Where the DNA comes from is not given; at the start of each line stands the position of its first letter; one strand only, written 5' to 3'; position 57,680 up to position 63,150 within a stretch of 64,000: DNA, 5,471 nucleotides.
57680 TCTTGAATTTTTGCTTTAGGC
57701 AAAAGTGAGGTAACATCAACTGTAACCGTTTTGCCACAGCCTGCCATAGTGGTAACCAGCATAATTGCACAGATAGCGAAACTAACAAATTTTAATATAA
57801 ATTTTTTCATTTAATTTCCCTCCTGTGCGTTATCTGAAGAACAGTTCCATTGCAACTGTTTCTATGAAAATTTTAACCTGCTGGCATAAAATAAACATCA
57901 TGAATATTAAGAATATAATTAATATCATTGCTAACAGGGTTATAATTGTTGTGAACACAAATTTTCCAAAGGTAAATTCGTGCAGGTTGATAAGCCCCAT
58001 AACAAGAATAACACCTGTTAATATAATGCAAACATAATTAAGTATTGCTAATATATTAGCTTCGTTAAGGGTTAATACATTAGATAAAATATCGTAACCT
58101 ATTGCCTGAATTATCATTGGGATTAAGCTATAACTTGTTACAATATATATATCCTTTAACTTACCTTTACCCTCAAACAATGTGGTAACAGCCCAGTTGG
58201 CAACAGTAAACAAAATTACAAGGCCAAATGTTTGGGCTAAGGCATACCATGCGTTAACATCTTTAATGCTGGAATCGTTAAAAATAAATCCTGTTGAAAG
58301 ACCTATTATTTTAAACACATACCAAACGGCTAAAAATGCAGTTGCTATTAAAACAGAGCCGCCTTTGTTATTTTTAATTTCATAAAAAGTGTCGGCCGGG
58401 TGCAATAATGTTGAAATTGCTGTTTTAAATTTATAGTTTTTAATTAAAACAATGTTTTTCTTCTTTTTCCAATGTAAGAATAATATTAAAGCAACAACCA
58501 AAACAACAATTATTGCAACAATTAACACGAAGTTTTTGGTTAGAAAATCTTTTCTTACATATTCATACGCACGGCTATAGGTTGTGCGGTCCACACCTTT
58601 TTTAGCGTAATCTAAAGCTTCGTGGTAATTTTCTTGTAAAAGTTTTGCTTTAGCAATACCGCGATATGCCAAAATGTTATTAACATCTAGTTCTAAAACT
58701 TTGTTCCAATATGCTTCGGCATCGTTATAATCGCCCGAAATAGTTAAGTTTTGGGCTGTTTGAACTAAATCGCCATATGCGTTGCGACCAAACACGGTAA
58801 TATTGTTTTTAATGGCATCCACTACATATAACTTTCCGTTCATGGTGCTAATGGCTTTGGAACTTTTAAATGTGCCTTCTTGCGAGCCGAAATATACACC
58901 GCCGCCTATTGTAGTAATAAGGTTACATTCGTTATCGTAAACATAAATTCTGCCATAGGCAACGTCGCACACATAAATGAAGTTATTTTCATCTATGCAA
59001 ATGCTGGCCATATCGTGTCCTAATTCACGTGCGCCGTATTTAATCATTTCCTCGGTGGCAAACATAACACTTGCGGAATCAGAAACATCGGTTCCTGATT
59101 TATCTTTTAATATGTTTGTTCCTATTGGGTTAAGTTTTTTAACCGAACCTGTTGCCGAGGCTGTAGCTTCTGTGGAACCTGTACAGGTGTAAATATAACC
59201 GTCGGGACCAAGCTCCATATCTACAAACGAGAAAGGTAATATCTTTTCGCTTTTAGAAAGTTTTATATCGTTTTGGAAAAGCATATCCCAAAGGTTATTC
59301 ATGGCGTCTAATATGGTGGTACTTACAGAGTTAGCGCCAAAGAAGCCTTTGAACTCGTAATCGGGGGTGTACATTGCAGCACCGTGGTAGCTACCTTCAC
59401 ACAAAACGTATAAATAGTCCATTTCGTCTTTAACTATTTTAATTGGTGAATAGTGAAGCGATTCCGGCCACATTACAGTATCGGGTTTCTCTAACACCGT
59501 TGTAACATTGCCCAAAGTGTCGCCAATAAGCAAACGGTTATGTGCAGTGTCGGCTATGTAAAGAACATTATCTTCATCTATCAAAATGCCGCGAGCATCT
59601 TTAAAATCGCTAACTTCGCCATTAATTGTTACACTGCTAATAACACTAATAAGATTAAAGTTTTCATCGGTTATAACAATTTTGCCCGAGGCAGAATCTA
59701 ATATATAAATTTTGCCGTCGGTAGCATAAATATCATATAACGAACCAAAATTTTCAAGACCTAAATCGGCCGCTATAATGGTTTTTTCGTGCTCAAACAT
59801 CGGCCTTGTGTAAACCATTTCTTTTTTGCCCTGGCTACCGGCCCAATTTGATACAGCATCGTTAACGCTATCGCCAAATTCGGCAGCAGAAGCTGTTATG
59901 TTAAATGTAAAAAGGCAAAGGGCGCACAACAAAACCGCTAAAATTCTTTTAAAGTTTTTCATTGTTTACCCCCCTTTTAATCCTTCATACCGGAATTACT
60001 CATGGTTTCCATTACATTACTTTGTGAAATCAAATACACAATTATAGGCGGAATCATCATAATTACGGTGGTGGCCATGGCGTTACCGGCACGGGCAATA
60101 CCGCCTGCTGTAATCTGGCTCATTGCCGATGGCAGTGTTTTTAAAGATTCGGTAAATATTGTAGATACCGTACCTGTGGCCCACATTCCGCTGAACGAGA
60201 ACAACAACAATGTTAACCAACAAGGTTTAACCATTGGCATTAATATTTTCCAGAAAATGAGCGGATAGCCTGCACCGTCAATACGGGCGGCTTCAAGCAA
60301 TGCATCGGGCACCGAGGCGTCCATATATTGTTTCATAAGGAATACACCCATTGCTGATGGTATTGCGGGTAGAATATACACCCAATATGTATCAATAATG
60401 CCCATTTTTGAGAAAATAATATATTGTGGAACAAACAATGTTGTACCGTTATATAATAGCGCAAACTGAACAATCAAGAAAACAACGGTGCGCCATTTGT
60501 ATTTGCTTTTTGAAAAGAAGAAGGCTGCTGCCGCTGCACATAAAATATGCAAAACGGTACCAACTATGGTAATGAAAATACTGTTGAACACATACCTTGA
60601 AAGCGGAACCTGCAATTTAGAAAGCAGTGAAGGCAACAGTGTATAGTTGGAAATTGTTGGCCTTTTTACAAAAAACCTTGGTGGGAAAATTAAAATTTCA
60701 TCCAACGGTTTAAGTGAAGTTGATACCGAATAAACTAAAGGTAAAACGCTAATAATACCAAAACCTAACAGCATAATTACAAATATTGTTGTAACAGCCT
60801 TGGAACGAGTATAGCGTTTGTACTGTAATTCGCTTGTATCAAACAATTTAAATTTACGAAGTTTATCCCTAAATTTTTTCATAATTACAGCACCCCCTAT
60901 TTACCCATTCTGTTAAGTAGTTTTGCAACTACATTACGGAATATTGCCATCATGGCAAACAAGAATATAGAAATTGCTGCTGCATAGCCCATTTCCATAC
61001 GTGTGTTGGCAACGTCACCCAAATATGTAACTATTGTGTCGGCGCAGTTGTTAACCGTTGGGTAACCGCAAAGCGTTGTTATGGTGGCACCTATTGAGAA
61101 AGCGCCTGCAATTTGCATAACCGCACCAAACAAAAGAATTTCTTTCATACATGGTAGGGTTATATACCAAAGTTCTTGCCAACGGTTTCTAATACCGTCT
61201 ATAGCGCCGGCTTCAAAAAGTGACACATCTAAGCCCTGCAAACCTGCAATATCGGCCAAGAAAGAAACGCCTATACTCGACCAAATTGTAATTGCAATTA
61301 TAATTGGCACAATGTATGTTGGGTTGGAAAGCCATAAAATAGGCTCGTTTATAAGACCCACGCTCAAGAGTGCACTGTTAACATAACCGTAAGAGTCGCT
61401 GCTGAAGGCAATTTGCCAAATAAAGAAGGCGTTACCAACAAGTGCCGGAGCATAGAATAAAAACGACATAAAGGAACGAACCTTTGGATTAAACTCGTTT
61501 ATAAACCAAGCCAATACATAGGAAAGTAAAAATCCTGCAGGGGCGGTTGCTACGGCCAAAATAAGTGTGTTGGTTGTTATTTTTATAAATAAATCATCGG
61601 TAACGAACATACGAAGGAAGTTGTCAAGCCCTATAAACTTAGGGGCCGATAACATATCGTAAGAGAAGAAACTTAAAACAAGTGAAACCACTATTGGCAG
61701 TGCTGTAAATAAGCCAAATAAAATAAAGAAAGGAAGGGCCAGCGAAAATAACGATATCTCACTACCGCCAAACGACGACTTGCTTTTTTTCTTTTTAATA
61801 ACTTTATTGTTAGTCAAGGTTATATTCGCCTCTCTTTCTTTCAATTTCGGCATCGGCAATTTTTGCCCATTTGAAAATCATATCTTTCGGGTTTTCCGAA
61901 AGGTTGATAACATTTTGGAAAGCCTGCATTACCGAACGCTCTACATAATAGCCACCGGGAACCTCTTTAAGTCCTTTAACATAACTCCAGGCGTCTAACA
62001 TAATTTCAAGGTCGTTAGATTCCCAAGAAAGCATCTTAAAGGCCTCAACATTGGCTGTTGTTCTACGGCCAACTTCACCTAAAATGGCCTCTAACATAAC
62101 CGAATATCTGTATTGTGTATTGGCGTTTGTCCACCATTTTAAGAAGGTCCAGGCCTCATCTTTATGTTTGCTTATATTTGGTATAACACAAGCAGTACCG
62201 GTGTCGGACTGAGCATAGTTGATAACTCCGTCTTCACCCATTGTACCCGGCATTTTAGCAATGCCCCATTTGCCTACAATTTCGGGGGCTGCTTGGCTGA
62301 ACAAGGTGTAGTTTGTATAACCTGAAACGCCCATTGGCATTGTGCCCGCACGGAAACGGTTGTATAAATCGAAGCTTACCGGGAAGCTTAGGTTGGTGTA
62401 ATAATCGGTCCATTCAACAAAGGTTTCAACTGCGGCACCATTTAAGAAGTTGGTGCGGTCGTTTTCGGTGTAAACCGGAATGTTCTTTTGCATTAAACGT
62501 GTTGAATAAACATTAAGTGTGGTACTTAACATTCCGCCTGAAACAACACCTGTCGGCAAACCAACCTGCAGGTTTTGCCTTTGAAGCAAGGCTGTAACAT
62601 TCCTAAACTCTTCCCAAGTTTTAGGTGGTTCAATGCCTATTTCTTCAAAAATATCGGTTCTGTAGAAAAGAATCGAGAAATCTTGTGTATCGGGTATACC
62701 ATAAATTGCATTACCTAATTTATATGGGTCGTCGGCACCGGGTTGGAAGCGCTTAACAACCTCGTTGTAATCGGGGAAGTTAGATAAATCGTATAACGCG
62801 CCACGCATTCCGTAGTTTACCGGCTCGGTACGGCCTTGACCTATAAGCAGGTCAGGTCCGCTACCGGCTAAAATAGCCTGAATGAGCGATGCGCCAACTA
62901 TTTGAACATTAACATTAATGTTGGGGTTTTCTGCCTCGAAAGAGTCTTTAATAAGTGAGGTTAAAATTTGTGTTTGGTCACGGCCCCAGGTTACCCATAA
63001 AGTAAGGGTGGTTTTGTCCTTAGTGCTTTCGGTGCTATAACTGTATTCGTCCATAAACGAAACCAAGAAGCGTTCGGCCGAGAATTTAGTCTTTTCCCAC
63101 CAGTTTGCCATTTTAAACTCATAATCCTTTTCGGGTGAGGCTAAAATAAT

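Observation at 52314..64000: Eight-gene locus: two ATPase-less sugar-ABC modules wrapped around two large non-transporter surface proteins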

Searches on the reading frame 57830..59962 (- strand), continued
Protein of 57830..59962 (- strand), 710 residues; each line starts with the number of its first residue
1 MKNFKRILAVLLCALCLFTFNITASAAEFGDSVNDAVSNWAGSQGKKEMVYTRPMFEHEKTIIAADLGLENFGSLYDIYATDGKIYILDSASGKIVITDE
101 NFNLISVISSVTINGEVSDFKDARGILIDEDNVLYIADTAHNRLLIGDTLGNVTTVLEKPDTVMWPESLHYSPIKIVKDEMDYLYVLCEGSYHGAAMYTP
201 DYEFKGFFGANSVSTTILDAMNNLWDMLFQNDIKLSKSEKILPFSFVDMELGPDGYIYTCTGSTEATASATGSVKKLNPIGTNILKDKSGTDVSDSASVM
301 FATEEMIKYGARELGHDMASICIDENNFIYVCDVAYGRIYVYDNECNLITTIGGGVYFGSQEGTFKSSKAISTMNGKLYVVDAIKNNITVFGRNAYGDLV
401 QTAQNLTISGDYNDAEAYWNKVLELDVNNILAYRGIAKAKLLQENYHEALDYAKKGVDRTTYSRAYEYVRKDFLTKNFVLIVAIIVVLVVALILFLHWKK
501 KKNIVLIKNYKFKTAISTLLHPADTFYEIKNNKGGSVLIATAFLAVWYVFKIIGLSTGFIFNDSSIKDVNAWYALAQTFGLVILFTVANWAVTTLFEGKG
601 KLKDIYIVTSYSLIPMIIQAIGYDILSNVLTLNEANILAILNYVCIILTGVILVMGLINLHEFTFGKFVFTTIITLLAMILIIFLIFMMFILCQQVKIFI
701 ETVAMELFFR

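Call 65: fold_search(model_id=the predicted structure, library=pdb)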
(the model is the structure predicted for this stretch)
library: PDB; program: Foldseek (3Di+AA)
matches with E <= 10: 1277; with E <= 0.001: 288
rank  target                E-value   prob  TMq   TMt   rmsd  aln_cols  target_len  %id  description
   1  6d69                  8.1e-14  1.00  0.32  0.73   5.3       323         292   15  Crystal Structure of the NHL Repeat Region of D. melanogaster Thin (released 2019-04-24)
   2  6xg7                  2.7e-13  1.00  0.31  0.72   6.1       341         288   14  1.3 A Resolution Structure of the of the NHL Repeat Region of D. melanogaster Thin (released 2020-12-16)
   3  6fpt_B                1.5e-12  1.00  0.31  0.55   6.0       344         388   15  Crystal structure of Danio rerio Lin41 filamin-NHL domains (released 2018-05-09)
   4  8j72_B                2.1e-12  1.00  0.30  0.73   6.5       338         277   15  Crystal structure of mammalian Trim71 in complex with lncRNA Trincr1 (released 2024-03-06)
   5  7qrx_A                4.9e-12  1.00  0.30  0.72   5.6       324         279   14  Crystal structure of NHL domain of TRIM71 (released 2022-05-04)
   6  6fpt_A                6.0e-12  1.00  0.31  0.55   6.1       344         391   15  Crystal structure of Danio rerio Lin41 filamin-NHL domains (released 2018-05-09)
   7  6fq3_A                7.8e-12  1.00  0.31  0.54   5.8       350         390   14  Crystal structure of Danio rerio Lin41 filamin-NHL domains in complex with lin-29A 5'UTR 13mer RNA (released 2018-05-09)
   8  8j72_A                1.1e-11  1.00  0.30  0.73   6.1       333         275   14  Crystal structure of mammalian Trim71 in complex with lncRNA Trincr1 (released 2024-03-06)
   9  7qrv_B                1.1e-11  1.00  0.32  0.77   5.7       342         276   15  Crystal structure of NHL domain of TRIM2 (full C-terminal) (released 2022-05-04)
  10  9jur                  2.3e-11  1.00  0.30  0.72   6.9       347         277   15  Crystal Structure of NHL domain of human E3 ubiquitin-protein ligase TRIM71 (released 2025-04-30)
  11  7qrv_D                3.6e-11  1.00  0.32  0.75   5.0       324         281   15  Crystal structure of NHL domain of TRIM2 (full C-terminal) (released 2022-05-04)
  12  7qrv_A                5.4e-11  1.00  0.32  0.76   4.8       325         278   15  Crystal structure of NHL domain of TRIM2 (full C-terminal) (released 2022-05-04)
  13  7qrw                  8.9e-11  1.00  0.31  0.74   5.0       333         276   13  Crystal structure of NHL domain of TRIM3 (released 2022-05-04)
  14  7b96_A                9.8e-11  1.00  0.31  0.73   6.1       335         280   16  NHL domain of human TRIM2 (released 2022-01-12)
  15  7djm                  2.5e-10  1.00  0.32  0.49   6.5       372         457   14  Structure of four truncated and mutated forms of quenching protein (released 2022-06-08)
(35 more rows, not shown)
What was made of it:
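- On NHL-repeat six-bladed beta-propeller: Call 65: Foldseek TM on target 0.72-0.77.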

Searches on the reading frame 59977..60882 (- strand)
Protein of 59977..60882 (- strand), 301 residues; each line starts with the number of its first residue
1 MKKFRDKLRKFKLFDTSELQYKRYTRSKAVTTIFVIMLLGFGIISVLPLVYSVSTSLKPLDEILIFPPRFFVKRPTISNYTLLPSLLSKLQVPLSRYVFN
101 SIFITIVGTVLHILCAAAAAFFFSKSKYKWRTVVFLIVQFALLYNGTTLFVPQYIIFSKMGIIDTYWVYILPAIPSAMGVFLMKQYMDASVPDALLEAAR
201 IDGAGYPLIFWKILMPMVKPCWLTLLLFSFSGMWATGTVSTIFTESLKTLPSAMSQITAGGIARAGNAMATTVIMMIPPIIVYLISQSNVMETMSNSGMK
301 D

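Call 5: search_protein_families(library=pfam, proteins=[window:59977-60882:-], max_evalue=0.01)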
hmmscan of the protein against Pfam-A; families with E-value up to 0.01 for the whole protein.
window:59977-60882:- (301 aa): 1 family
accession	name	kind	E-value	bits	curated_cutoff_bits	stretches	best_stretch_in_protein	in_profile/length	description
PF00528.27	BPD_transp_1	-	6.3e-07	29.7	26.4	1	134-288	20-176/184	Binding-protein-dependent transport system inner membrane component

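Call 6: search_protein_families(library=ncbifam, proteins=[window:59977-60882:-], max_evalue=0.01)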
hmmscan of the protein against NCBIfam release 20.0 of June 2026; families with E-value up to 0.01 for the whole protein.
window:59977-60882:- (301 aa): 4 families
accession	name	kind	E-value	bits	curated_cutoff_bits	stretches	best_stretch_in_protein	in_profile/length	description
NF008210.0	PRK10973.1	equivalog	2.4e-17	63.5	297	1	87-294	66-276/281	sn-glycerol-3-phosphate ABC transporter permease UgpE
NF040932.1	ABC_arch_GlcU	equivalog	1.1e-16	61.3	340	1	33-285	4-255/272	glucose ABC transporter permease GlcU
NF008231.0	PRK10998.1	equivalog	2.7e-09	37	261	1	87-301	74-296/296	maltose ABC transporter permease MalG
NF007047.0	PRK09500.1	equivalog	2.3e-05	24.1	326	1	98-288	60-250/257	spermidine/putrescine ABC transporter permease PotC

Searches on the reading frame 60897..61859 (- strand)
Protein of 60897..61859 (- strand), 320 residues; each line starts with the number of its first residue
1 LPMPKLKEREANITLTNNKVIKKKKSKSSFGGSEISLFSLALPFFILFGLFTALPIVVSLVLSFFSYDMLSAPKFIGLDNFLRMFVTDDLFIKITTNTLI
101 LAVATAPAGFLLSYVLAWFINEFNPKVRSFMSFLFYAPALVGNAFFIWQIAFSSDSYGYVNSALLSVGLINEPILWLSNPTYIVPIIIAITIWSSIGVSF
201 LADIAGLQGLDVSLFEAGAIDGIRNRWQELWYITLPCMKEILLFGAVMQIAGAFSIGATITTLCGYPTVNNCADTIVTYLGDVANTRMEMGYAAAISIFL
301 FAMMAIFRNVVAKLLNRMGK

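Call 5: search_protein_families(library=pfam, proteins=[window:60897-61859:-], max_evalue=0.01)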
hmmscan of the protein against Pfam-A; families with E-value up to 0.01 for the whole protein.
window:60897-61859:- (320 aa): 1 family
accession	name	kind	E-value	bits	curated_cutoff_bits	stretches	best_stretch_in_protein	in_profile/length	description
PF00528.27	BPD_transp_1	-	2.8e-07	30.9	26.4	1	127-316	20-180/184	Binding-protein-dependent transport system inner membrane component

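Call 6: search_protein_families(library=ncbifam, proteins=[window:60897-61859:-], max_evalue=0.01)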
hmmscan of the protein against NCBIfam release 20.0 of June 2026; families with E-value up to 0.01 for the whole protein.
window:60897-61859:- (320 aa): 6 families
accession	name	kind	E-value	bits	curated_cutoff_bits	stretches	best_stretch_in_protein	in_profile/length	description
NF007044.0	PRK09497.1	equivalog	2.8e-14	53.3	348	1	49-317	20-280/285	spermidine/putrescine ABC transporter permease PotB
NF040931.1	ABC_arch_GlcT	equivalog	1.1e-09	38.4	360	1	42-305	3-261/278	glucose ABC transporter permease GlcT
NF007852.0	PRK10561.1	equivalog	1.5e-08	34.8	335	1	35-307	12-280/295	sn-glycerol-3-phosphate ABC transporter permease UgpA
NF007963.0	PRK10683.1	equivalog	1.1e-05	25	489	1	41-253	45-252/317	putrescine ABC transporter permease PotH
NF008232.0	PRK10999.1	equivalog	0.0008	18.2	392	1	75-304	264-504/520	maltose ABC transporter permease MalF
NF043074.1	MMSYN1_0196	equivalog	0.00092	18.6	350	1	36-127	9-99/277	spermidine/putrescine ABC transporter permease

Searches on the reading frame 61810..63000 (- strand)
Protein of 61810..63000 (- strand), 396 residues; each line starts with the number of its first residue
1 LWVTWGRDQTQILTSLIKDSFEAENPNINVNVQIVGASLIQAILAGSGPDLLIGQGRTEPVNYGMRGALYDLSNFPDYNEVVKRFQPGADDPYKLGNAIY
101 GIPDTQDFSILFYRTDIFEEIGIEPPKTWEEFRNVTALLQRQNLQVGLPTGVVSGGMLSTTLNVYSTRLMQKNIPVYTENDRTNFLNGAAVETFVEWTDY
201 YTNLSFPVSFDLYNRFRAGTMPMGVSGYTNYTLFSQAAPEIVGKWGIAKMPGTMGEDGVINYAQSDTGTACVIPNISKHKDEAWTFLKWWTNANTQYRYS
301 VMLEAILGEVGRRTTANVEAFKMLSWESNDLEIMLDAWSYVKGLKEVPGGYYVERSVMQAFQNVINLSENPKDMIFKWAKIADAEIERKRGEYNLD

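Call 90: search_solved_structures(query=window:61810-63000:-, max_evalue=0.01)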
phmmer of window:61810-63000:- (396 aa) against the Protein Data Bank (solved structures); distinct sequences matched with E-value up to 0.01: 56.
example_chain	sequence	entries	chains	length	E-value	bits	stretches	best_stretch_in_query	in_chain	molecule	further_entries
3uor_A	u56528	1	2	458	5.1e-16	61.5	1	9-310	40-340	ABC transporter sugar binding protein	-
5ysb_A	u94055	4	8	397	2.2e-14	56.1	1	25-296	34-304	Lin1841 protein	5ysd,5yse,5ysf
2hq0_A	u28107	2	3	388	7.1e-14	54.5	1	7-137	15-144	Sugar ABC transporter, sugar-binding protein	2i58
2heu_A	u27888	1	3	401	7.9e-14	54.3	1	7-137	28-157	Sugar ABC transporter, sugar-binding protein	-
2hfb_A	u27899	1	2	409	8e-14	54.3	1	7-137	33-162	Sugar ABC transporter, sugar-binding protein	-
6pql_A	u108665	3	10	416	8.5e-14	54.2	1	7-137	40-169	ABC transporter sugar-binding protein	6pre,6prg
4r9f_A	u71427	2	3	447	5.1e-13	51.7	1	1-291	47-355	MBP1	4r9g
7nbz_A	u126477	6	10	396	5.3e-11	45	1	83-299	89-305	Sulfoquinovosyl binding protein | Sulfoquinovosyl glycerol-binding protein SmoF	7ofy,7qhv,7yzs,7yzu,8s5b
5ci5_A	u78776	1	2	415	2.2e-10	43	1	15-294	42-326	Extracellular solute-binding protein family 1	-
4rk2_A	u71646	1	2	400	5.2e-09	38.5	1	2-289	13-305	Putative sugar ABC transporter, substrate-binding protein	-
7x0i_A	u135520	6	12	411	1.2e-08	37.3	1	11-136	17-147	CbpB | CpbB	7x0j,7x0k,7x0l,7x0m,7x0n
9xf5_A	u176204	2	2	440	2.6e-07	32.9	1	2-142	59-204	ABC transporter substrate-binding protein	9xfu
2z8d_A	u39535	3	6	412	3.3e-06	29.3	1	43-292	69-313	Galacto-N-biose/lacto-N-biose I transporter substrate-binding protein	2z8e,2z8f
5f7v_A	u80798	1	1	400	5.8e-06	28.5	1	13-130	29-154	Lmo0181 protein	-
3u1o_A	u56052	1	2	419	7e-06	28.2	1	5-197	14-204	De Novo design cysteine esterase ECH19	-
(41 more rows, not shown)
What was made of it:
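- The SBP domain resembles oligosaccharide SBPs such as Lin1841, MBP1 and CbpB (call 90).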
